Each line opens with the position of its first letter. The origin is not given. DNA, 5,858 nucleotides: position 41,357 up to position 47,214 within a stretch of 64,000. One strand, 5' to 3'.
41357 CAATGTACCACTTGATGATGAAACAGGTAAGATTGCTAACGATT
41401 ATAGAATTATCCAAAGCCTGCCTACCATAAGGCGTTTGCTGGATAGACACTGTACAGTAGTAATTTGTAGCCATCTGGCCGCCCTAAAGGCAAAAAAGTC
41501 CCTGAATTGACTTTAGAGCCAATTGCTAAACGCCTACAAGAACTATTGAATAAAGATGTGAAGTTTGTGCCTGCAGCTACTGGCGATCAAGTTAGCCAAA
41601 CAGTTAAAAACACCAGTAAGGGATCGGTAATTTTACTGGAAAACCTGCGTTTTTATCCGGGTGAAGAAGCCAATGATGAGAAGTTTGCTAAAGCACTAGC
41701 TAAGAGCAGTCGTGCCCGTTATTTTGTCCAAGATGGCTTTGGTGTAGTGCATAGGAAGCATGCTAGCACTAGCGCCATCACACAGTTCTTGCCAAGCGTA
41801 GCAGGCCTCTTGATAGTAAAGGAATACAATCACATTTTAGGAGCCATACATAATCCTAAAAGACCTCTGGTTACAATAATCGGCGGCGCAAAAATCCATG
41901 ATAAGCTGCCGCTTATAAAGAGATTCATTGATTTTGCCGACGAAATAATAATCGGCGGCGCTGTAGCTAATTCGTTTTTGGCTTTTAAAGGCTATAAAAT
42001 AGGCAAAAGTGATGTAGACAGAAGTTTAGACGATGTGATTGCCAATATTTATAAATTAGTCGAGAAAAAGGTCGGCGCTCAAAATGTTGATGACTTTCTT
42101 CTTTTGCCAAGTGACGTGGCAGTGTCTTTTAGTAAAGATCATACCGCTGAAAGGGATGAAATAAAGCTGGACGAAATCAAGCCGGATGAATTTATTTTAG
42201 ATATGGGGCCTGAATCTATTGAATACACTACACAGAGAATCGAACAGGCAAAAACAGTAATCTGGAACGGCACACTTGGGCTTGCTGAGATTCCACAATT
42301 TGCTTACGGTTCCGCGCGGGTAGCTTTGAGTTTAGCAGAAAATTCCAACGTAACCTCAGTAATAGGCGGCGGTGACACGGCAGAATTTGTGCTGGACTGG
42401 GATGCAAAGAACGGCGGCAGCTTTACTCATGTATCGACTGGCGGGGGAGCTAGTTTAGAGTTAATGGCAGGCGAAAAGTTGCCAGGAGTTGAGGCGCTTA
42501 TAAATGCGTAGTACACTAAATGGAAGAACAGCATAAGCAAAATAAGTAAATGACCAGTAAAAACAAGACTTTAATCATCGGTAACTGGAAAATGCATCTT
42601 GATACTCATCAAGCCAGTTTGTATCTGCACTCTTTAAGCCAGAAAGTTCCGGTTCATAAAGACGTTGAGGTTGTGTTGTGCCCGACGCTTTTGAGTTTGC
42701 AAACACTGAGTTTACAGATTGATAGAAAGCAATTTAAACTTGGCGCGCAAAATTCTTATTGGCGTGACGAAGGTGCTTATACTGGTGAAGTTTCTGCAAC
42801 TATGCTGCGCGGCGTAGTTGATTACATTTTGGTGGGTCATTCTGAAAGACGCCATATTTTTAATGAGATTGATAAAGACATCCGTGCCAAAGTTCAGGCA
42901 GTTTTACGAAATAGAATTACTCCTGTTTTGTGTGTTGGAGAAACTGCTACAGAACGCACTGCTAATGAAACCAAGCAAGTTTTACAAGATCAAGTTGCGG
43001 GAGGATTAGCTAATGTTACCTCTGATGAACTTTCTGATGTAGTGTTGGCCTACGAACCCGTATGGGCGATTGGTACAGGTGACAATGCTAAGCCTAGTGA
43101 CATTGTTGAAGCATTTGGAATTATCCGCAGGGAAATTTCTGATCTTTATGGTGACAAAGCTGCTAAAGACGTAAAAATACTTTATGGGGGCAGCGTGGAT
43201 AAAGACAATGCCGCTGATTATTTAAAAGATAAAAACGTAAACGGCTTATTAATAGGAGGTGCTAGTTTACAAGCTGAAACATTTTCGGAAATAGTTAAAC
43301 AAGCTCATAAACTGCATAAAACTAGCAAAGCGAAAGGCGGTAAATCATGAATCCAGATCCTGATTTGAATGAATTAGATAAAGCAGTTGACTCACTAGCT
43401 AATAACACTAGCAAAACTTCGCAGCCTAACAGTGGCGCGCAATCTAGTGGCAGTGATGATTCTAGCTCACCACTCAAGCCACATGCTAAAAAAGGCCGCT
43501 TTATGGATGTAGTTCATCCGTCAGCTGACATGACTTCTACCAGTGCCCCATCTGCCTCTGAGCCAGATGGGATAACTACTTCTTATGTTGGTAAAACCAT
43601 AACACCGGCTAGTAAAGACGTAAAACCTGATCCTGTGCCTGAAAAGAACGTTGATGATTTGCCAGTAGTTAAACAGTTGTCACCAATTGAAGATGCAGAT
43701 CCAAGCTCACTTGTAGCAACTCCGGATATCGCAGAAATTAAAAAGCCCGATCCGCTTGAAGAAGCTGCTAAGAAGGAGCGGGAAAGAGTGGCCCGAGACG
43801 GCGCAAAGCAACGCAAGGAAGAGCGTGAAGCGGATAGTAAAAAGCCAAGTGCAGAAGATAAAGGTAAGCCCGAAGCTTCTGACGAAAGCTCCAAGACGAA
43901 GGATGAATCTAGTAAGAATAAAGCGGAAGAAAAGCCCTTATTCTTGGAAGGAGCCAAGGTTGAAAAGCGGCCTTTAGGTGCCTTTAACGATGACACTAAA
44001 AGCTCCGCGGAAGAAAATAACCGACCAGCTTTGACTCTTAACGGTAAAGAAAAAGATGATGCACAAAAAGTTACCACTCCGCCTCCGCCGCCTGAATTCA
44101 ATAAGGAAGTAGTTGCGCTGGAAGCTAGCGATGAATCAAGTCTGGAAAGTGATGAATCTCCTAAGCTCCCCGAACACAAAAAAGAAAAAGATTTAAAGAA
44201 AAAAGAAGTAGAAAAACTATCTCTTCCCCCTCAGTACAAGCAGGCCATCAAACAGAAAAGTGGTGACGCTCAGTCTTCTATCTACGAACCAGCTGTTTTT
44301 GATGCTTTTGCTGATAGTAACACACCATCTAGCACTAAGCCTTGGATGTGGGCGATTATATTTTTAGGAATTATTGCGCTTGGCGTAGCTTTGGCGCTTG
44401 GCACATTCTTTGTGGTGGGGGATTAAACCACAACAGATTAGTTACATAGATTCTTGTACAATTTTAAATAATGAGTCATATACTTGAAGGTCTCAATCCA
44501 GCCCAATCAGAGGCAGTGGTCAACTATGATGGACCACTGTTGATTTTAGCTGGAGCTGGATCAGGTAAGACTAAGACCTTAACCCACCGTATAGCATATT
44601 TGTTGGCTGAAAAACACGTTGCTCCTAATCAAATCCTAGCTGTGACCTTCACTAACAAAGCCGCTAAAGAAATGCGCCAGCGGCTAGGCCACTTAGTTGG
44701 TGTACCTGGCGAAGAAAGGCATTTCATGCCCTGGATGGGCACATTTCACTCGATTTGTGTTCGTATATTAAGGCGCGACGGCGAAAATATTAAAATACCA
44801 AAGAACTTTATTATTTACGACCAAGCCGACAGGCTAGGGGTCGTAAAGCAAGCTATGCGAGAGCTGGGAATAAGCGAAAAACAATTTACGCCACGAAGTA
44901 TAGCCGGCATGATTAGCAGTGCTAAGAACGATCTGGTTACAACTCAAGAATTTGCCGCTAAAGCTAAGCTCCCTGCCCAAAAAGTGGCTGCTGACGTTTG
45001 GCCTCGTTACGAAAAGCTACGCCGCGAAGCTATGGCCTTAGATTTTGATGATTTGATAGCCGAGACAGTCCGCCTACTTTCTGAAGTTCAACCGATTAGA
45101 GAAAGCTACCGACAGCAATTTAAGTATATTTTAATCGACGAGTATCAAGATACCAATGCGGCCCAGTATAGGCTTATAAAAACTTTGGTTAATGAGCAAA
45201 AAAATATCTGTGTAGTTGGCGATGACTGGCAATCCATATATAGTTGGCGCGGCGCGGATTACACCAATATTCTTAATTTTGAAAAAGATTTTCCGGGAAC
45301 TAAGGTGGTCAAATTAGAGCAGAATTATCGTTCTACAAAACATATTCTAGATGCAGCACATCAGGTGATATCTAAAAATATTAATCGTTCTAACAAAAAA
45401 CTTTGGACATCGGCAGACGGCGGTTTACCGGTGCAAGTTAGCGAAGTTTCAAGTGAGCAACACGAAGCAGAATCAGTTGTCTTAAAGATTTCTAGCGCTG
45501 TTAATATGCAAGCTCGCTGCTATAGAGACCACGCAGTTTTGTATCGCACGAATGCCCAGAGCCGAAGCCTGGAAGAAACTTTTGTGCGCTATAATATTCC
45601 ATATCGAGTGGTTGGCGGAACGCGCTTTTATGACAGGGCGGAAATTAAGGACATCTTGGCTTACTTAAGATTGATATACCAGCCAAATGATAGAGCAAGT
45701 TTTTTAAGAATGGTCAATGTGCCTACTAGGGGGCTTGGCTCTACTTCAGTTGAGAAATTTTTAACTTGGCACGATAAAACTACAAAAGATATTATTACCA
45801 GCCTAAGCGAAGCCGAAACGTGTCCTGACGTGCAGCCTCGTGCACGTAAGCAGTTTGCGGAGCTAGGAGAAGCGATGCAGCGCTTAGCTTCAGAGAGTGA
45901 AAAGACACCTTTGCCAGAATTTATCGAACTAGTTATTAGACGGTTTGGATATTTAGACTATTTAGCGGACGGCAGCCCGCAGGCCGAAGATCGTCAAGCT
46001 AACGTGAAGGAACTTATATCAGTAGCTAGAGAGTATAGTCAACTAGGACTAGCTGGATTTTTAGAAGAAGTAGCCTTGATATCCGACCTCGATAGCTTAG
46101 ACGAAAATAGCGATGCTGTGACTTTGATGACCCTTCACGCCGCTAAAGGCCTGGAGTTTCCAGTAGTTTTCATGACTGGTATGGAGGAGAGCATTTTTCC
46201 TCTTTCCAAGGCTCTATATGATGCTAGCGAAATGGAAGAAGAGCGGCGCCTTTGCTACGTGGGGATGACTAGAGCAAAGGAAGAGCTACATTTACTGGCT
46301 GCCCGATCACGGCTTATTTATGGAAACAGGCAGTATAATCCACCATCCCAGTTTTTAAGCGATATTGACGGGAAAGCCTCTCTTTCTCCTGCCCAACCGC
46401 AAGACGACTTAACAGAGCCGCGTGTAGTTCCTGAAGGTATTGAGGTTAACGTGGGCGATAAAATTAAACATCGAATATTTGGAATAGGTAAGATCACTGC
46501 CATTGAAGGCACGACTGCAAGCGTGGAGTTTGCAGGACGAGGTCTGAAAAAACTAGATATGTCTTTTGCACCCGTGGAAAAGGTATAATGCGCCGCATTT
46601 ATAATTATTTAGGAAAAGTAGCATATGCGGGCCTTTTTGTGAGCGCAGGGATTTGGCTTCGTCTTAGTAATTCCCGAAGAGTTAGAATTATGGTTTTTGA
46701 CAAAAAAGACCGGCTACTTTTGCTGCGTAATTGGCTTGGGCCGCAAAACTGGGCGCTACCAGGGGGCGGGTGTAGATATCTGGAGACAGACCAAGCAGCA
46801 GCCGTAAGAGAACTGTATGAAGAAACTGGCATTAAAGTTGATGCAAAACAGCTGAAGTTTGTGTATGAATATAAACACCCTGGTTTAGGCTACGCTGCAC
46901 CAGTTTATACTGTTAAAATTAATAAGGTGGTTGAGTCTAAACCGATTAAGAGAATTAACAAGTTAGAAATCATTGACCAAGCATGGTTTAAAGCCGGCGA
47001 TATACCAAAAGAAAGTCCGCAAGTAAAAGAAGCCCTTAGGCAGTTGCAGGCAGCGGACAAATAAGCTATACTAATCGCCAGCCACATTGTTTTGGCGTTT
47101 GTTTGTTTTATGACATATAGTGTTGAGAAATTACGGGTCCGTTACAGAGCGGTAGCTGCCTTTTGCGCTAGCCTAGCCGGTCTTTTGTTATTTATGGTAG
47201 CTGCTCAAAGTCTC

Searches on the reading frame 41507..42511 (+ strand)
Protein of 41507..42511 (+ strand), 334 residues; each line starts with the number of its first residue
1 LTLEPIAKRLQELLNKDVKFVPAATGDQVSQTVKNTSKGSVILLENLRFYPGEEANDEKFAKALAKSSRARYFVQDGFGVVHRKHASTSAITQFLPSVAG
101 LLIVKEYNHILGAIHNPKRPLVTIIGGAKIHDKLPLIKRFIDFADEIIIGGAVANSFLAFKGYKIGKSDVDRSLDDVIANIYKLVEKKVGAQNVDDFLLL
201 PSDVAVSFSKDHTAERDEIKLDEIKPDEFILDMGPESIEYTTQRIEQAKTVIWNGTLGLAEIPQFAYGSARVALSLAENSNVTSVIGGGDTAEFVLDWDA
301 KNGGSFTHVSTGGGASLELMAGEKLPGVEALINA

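Call 44: search_protein_families(library=pfam, proteins=[window:41507-42511:+], max_evalue=0.001)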
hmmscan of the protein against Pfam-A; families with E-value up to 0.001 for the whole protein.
window:41507-42511:+ (334 aa): 1 family
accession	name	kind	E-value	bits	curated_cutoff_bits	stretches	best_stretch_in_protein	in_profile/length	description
PF00162.24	PGK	-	1.4e-96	324.3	27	1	1-323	66-379/379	Phosphoglycerate kinase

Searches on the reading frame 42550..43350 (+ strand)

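Call 44: search_protein_families(library=pfam, proteins=[window:42550-43350:+], max_evalue=0.001)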
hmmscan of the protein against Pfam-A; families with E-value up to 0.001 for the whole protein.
window:42550-43350:+ (266 aa): 1 family
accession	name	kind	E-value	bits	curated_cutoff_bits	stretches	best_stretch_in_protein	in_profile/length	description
PF00121.24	TIM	-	1.2e-83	280.9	20.1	1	8-251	2-244/245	Triosephosphate isomerase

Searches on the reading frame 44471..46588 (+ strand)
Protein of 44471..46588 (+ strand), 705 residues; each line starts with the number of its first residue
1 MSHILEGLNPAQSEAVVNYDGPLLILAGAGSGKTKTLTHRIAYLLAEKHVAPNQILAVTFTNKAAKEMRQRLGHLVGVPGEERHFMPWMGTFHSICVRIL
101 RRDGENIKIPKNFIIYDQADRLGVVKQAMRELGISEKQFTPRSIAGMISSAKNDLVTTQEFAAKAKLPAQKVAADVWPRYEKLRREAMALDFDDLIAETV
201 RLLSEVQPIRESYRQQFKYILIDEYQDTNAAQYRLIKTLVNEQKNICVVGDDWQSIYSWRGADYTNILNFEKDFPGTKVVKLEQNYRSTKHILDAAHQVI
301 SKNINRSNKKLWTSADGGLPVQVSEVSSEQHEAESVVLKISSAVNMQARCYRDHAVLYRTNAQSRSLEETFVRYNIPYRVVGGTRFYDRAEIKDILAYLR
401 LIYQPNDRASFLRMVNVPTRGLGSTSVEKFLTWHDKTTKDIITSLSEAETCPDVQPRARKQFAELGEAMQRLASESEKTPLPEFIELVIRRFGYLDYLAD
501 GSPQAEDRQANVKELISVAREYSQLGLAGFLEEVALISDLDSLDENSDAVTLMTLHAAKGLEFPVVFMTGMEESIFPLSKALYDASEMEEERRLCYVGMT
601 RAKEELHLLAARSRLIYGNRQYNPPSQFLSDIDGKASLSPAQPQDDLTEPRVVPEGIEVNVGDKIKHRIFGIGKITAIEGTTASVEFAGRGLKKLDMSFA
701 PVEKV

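Call 36: search_protein_families(library=pfam, proteins=[window:44471-46588:+], max_evalue=0.00001)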
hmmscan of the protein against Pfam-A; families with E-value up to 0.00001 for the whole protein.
window:44471-46588:+ (705 aa): 8 families
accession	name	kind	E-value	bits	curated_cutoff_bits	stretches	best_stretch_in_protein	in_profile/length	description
PF00580.27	UvrD-helicase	-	4.5e-91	305.7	23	1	8-275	1-271/271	UvrD/REP helicase N-terminal domain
PF13361.12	UvrD_C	-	1.2e-71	242.5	25.6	1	280-610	1-347/350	UvrD-like helicase C-terminal domain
PF13245.12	AAA_19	-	2.1e-24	86.7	25.1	1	12-258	1-132/134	AAA domain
PF13538.12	UvrD_C_2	-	1.7e-10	41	27.4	1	550-608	2-51/52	UvrD-like helicase C-terminal domain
PF01443.25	Viral_helicase1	-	5.2e-10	40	21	0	467-609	93-227/228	Viral superfamily 1 RNA helicase core domain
PF21196.3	PcrA_UvrD_tudor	-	3.6e-08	33.6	23.9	1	661-704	1-48/48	PcrA/UvrD tudor domain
PF13604.12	AAA_30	-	5.8e-08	33.1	27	0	8-74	2-68/191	AAA domain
PF13401.12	AAA_22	-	3.6e-06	27.8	27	0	19-132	4-104/130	AAA domain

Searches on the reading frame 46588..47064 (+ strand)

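Call 44: search_protein_families(library=pfam, proteins=[window:46588-47064:+], max_evalue=0.001)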
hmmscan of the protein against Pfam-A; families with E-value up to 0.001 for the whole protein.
window:46588-47064:+ (158 aa): 1 family
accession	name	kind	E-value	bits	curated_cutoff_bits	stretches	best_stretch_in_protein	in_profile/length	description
PF00293.34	NUDIX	-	3.2e-15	56.7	21.1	1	30-146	4-127/134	NUDIX domain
